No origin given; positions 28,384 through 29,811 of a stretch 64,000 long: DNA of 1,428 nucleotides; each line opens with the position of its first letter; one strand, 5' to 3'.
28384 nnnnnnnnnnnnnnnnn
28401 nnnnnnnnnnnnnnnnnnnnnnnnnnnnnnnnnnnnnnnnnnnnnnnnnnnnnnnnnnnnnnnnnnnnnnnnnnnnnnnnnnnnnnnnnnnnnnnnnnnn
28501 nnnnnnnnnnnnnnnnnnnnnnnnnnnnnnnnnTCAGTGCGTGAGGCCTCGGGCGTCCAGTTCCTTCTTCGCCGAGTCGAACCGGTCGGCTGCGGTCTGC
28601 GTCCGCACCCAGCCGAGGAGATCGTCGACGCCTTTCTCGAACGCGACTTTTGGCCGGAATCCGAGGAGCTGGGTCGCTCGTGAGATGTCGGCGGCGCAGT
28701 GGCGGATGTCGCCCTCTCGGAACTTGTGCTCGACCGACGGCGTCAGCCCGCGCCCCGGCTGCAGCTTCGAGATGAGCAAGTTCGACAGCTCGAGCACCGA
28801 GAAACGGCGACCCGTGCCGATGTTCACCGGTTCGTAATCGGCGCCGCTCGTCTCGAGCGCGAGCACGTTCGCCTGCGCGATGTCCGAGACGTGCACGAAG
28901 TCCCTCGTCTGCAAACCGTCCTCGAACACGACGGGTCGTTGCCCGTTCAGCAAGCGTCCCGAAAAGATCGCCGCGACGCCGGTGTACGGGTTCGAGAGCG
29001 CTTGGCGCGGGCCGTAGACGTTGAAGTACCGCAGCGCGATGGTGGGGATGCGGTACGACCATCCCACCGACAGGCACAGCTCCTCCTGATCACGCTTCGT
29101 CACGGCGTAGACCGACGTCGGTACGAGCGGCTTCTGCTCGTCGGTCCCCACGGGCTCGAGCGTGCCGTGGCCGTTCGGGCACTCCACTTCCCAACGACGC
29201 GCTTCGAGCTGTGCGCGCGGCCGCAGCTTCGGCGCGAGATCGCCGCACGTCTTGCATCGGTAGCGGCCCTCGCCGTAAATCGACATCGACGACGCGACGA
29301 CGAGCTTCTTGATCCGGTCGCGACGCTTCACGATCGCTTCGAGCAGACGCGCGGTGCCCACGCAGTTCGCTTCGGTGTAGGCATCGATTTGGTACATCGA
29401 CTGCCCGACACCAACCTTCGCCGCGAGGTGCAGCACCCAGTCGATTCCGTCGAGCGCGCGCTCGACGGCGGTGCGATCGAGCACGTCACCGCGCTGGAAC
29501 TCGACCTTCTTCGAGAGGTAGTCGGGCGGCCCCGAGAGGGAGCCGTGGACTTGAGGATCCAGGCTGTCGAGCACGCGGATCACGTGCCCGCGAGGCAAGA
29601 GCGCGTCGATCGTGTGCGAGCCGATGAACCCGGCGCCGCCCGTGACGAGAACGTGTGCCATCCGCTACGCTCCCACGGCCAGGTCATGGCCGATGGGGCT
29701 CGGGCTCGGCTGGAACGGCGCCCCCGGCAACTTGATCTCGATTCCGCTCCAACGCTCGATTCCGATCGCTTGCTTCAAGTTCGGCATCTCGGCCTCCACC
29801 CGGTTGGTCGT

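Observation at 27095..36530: ABC-transporter-dependent glycan cluster with a B12-radical SAM enzyme, Zn-ribbon SDR and methyltransferase-GT2 terminator-like fusion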

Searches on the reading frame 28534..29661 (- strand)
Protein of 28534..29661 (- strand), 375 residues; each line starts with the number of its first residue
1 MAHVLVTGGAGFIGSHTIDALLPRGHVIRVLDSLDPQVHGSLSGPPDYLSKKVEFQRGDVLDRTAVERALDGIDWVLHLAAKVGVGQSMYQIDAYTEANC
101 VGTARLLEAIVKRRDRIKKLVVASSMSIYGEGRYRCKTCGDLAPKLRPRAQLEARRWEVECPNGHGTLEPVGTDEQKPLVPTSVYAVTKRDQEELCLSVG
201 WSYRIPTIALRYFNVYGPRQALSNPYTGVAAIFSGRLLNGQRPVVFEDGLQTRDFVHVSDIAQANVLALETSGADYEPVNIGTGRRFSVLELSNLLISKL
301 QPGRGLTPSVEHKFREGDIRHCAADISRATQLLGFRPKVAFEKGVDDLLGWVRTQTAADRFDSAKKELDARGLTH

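Call 5: search_protein_families(library=pfam, proteins=[window:28534-29661:-], max_evalue=0.01)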
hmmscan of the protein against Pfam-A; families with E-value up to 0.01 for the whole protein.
window:28534-29661:- (375 aa): 10 families
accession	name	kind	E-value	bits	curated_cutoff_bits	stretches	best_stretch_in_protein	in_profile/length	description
PF01370.27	Epimerase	-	1.3e-52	179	20.9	2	4-134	1-124/240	NAD dependent epimerase/dehydratase family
PF16363.11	GDP_Man_Dehyd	-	6.7e-48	164.3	27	2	5-131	1-135/332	GDP-mannose 4,6 dehydratase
PF01073.25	3Beta_HSD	-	5.6e-23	81.8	22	2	5-131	1-122/280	3-beta hydroxysteroid dehydrogenase/isomerase family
PF02719.21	Polysacc_synt_2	-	7e-09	35.7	20.2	1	4-124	1-127/293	Polysaccharide biosynthesis protein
PF07993.18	NAD_binding_4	-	9.2e-08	32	20.1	1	61-232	77-218/258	Male sterility protein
PF13460.12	NAD_binding_10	-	1.3e-06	28.8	27.2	1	8-131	1-104/184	NAD(P)H-binding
PF08659.16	KR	-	0.0043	17.4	22.6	0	3-126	2-137/180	KR domain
PF04321.23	RmlD_sub_bind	-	0.0043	16.6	27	0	3-110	2-89/287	RmlD substrate binding domain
PF05368.20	NmrA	-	0.0068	16.5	27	1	3-97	4-96/298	NmrA-like family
PF00106.31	adh_short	-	0.0073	16.2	26.6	0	3-73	2-71/195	short chain dehydrogenase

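Call 6: search_protein_families(library=ncbifam, proteins=[window:28534-29661:-], max_evalue=0.001)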
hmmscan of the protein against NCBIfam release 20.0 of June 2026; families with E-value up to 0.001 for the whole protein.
window:28534-29661:- (375 aa): 26 families (the best 25 are shown)
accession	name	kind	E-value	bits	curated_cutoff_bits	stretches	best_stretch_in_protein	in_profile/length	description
TIGR01179.1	galE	equivalog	4.2e-45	154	262.3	2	4-132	2-128/332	UDP-glucose 4-epimerase GalE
TIGR04180.1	EDH_00030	hypoth_equivalog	2.4e-39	135.2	475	2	4-134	1-130/297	NAD-dependent 4,6-dehydratase LegB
TIGR01181.1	dTDP_gluc_dehyt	equivalog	2.5e-38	132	365.1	1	4-355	2-314/321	dTDP-glucose 4,6-dehydratase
NF011728.1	PRK15181.1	equivalog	6.4e-28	97.7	760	2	180-352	160-337/348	Vi polysaccharide biosynthesis UDP-N-acetylglucosaminuronic acid C-4 epimerase TviC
NF007956.0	PRK10675.1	subfamily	6.8e-25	87.9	394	2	3-131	2-130/338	UDP-glucose 4-epimerase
TIGR02197.1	heptose_epim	equivalog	8.3e-25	87.6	274.6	2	173-353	126-314/316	ADP-glyceromanno-heptose 6-epimerase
NF007582.0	PRK10217.1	equivalog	7.4e-20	71.3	698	2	1-110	1-112/355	dTDP-glucose 4,6-dehydratase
NF007490.0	PRK10084.1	subfamily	6.5e-19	68.1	649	2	3-112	2-113/361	dTDP-glucose 4,6-dehydratase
NF042422.1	oxyalk_red_OleD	equivalog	1.7e-18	67.1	580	1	3-130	2-115/329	2-alkyl-3-oxoalkanoate reductase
TIGR03466.1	HpnA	hypoth_equivalog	8.9e-17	61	367.65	1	3-130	2-118/327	hopanoid-associated sugar epimerase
NF008360.0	PRK11150.1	equivalog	2.5e-15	56.5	452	1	184-297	139-251/310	ADP-glyceromanno-heptose 6-epimerase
NF043036.1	ErythonDh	equivalog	6.8e-14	51.8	325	1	3-131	2-131/321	D-erythronate dehydrogenase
NF042423.1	oxyalk_red_Shew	equivalog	3.2e-12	46.2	580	1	2-132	9-125/331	2-alkyl-3-oxoalkanoate reductase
NF052578.1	StrlDmthSdmBMthl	equivalog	4.7e-12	46.3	600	1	4-130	3-118/328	sterol demethylase protein SdmB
NF047922.1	GDPFucSynFcl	equivalog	1.6e-10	40.9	500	1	183-351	132-300/308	GDP-L-fucose synthase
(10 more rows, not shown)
